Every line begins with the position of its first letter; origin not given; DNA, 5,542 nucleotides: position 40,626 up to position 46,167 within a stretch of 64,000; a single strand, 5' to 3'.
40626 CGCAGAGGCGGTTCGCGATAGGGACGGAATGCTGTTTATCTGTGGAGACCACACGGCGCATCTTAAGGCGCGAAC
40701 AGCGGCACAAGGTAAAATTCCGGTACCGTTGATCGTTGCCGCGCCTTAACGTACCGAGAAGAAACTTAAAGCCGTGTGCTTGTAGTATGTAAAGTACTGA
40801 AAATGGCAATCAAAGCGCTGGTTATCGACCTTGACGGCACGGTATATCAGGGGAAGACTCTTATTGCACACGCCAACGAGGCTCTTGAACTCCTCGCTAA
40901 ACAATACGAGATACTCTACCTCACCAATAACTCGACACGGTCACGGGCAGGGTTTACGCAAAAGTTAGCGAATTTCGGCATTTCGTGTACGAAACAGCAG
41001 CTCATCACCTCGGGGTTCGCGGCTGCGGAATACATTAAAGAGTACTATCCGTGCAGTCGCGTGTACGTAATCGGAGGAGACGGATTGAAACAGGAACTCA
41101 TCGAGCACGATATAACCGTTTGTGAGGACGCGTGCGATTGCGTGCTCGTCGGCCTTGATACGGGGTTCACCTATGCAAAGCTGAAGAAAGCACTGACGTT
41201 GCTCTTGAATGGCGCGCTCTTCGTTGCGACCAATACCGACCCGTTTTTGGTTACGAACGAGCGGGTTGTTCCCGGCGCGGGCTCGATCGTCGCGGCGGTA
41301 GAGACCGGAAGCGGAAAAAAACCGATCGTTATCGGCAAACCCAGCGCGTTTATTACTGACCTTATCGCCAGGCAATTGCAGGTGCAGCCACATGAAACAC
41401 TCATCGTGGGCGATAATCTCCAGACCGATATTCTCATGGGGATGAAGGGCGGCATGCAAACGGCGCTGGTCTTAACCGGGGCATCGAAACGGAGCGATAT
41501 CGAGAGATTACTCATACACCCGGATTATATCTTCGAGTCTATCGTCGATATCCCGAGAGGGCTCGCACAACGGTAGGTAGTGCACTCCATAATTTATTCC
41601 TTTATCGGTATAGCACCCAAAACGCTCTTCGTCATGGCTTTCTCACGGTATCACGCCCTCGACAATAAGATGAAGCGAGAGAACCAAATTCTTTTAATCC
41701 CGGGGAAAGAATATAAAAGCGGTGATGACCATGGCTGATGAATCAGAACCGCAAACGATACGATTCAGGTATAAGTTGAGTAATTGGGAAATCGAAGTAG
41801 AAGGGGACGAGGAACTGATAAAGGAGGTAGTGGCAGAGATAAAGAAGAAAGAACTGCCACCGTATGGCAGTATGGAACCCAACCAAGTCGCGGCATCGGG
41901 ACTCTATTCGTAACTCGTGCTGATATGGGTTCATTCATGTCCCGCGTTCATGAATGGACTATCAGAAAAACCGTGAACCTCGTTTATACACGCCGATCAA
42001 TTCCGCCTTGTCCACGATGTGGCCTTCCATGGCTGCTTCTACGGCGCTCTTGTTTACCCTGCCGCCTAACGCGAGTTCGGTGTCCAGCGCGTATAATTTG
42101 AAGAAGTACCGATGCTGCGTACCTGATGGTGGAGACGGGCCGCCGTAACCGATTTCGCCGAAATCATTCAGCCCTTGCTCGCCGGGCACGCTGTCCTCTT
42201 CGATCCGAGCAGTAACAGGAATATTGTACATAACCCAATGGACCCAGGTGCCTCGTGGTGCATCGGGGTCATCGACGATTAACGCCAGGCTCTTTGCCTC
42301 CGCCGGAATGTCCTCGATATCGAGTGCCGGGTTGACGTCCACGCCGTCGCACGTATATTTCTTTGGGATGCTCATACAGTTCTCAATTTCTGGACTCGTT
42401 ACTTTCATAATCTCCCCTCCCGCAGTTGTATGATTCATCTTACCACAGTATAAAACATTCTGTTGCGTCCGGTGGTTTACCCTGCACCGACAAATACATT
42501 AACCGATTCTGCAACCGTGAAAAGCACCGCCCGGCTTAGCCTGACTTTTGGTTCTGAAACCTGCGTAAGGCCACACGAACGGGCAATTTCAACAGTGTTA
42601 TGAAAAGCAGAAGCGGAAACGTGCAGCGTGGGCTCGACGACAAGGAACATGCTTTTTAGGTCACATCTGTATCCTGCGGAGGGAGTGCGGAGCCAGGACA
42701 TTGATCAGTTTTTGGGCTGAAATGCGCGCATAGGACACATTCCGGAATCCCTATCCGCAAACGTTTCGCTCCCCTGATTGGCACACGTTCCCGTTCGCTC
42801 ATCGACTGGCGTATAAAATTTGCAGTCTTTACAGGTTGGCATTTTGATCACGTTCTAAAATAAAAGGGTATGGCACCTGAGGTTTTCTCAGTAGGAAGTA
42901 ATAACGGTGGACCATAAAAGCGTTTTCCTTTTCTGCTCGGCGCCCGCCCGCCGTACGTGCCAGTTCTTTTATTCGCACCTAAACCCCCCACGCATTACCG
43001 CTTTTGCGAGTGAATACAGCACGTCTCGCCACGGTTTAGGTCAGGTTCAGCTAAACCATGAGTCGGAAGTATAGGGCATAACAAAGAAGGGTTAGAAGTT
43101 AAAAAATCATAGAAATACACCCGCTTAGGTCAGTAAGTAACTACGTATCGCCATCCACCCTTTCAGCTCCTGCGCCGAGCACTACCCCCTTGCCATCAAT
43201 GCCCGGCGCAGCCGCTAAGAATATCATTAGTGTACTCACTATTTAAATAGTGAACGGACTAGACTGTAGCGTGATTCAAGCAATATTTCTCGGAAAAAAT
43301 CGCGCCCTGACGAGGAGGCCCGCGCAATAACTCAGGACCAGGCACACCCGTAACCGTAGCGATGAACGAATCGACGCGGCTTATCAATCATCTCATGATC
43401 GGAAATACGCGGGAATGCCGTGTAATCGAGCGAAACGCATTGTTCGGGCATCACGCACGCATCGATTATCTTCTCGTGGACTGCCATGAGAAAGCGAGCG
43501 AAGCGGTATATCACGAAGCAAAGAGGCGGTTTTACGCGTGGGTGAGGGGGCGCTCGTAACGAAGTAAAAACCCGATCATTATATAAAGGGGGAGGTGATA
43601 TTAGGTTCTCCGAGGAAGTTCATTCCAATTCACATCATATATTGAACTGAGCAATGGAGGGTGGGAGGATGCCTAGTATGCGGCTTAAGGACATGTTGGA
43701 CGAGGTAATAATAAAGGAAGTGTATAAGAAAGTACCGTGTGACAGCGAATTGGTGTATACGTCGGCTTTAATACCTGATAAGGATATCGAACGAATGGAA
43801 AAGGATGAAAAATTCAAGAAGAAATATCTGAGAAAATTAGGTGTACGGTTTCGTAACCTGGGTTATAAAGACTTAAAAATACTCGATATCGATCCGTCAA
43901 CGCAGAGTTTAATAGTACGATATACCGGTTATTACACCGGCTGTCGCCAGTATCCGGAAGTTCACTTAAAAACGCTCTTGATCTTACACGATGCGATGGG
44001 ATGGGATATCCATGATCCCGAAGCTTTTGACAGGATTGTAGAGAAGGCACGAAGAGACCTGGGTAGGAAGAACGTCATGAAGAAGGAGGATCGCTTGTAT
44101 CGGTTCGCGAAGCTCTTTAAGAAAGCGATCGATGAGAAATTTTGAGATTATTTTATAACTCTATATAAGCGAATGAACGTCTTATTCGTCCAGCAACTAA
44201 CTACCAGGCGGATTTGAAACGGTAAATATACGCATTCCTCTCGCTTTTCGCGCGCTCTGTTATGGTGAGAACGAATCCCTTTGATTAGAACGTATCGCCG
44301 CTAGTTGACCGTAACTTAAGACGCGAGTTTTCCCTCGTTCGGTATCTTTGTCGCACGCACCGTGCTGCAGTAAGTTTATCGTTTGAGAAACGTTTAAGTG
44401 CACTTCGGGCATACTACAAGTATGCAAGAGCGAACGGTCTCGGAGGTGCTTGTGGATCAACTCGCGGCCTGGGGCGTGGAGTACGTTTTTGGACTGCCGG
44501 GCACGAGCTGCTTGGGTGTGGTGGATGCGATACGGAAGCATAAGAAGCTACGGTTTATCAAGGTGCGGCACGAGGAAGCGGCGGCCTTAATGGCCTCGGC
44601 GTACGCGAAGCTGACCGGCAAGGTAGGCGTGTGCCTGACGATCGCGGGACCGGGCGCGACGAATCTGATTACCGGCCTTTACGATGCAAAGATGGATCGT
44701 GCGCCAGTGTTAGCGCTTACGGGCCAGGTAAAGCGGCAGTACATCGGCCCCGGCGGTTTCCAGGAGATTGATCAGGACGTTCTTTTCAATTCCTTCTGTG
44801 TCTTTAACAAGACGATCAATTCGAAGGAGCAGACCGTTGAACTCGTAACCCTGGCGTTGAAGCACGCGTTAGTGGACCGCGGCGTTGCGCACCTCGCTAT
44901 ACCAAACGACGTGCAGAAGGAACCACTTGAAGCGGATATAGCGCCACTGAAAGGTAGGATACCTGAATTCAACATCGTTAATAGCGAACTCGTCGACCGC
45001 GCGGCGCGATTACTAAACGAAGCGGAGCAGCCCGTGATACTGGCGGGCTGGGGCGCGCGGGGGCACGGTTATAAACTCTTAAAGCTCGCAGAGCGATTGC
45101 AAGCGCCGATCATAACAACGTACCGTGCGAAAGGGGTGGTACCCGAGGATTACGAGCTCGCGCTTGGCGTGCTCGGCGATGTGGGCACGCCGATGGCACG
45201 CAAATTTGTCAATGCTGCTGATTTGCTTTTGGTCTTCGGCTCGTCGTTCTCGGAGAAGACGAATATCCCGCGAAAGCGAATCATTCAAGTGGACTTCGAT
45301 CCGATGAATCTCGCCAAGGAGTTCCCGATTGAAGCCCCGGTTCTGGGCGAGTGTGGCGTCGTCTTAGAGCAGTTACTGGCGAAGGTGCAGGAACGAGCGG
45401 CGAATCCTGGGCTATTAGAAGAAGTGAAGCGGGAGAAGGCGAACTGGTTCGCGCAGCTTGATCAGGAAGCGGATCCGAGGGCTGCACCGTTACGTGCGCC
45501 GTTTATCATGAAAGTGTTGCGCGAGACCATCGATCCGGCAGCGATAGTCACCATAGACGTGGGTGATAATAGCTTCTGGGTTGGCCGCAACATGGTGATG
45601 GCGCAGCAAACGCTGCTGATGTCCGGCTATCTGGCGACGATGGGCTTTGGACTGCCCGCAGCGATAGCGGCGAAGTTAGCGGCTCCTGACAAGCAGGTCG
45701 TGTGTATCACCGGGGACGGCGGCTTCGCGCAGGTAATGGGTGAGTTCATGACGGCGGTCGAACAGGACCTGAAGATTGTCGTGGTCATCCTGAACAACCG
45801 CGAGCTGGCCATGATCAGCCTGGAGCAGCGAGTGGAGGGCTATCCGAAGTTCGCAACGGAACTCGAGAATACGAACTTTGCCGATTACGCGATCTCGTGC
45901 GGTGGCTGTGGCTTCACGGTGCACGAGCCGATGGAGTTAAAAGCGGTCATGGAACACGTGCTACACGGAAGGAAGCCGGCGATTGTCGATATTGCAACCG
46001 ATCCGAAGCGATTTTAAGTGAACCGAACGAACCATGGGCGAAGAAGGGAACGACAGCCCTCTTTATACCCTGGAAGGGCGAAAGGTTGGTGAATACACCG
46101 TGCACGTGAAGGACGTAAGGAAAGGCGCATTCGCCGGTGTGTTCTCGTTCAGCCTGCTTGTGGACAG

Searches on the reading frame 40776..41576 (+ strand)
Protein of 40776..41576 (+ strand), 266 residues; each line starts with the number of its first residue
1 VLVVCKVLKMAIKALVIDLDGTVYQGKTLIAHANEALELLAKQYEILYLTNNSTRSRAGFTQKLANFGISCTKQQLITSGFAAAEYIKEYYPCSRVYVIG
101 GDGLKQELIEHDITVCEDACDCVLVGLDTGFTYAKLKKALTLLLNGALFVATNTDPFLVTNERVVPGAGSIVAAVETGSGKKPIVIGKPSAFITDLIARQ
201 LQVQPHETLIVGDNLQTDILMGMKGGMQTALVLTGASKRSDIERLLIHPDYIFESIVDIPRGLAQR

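Call 65: search_protein_families(library=pfam, max_evalue=0.001, proteins=[window:40776-41576:+])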
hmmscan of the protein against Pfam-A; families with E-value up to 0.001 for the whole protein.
window:40776-41576:+ (266 aa): 5 families
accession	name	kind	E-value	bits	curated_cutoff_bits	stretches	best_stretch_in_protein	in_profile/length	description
PF13344.12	Hydrolase_6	-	2.7e-26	92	27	1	16-113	2-100/101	Haloacid dehalogenase-like hydrolase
PF13242.12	Hydrolase_like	-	7.6e-21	74.3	22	1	185-258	1-74/75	HAD-hyrolase-like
PF00702.32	Hydrolase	-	1.7e-16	61.7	26.4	1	12-222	1-187/191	haloacid dehalogenase-like hydrolase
PF13419.12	HAD_2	-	6.1e-07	30.2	23.8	1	183-232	130-178/178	Haloacid dehalogenase-like hydrolase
PF09419.16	PGP_phosphatase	-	6e-05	23.1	20.4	0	201-227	132-158/168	Mitochondrial PGP phosphatase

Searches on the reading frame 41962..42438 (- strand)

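Call 65: search_protein_families(library=pfam, max_evalue=0.001, proteins=[window:41962-42438:-])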
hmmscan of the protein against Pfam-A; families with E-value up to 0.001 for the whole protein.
window:41962-42438:- (158 aa): 1 family
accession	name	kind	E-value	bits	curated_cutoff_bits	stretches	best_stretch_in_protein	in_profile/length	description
PF01161.25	PBP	-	9.6e-42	143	24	1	24-151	2-135/135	Phosphatidylethanolamine-binding protein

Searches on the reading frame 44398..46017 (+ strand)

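Call 65: search_protein_families(library=pfam, max_evalue=0.001, proteins=[window:44398-46017:+])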
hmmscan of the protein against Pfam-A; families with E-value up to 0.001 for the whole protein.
window:44398-46017:+ (539 aa): 3 families
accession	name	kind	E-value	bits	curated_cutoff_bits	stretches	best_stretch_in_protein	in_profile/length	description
PF02776.23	TPP_enzyme_N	-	1.4e-40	138.2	26.8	1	13-126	2-116/119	Thiamine pyrophosphate enzyme, N-terminal TPP binding domain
PF02775.26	TPP_enzyme_C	-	1.8e-38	132.1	21.9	1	387-532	1-151/151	Thiamine pyrophosphate enzyme, C-terminal TPP binding domain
PF00205.28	TPP_enzyme_M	-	4.4e-34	117.5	30.4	1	199-326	1-137/137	Thiamine pyrophosphate enzyme, central domain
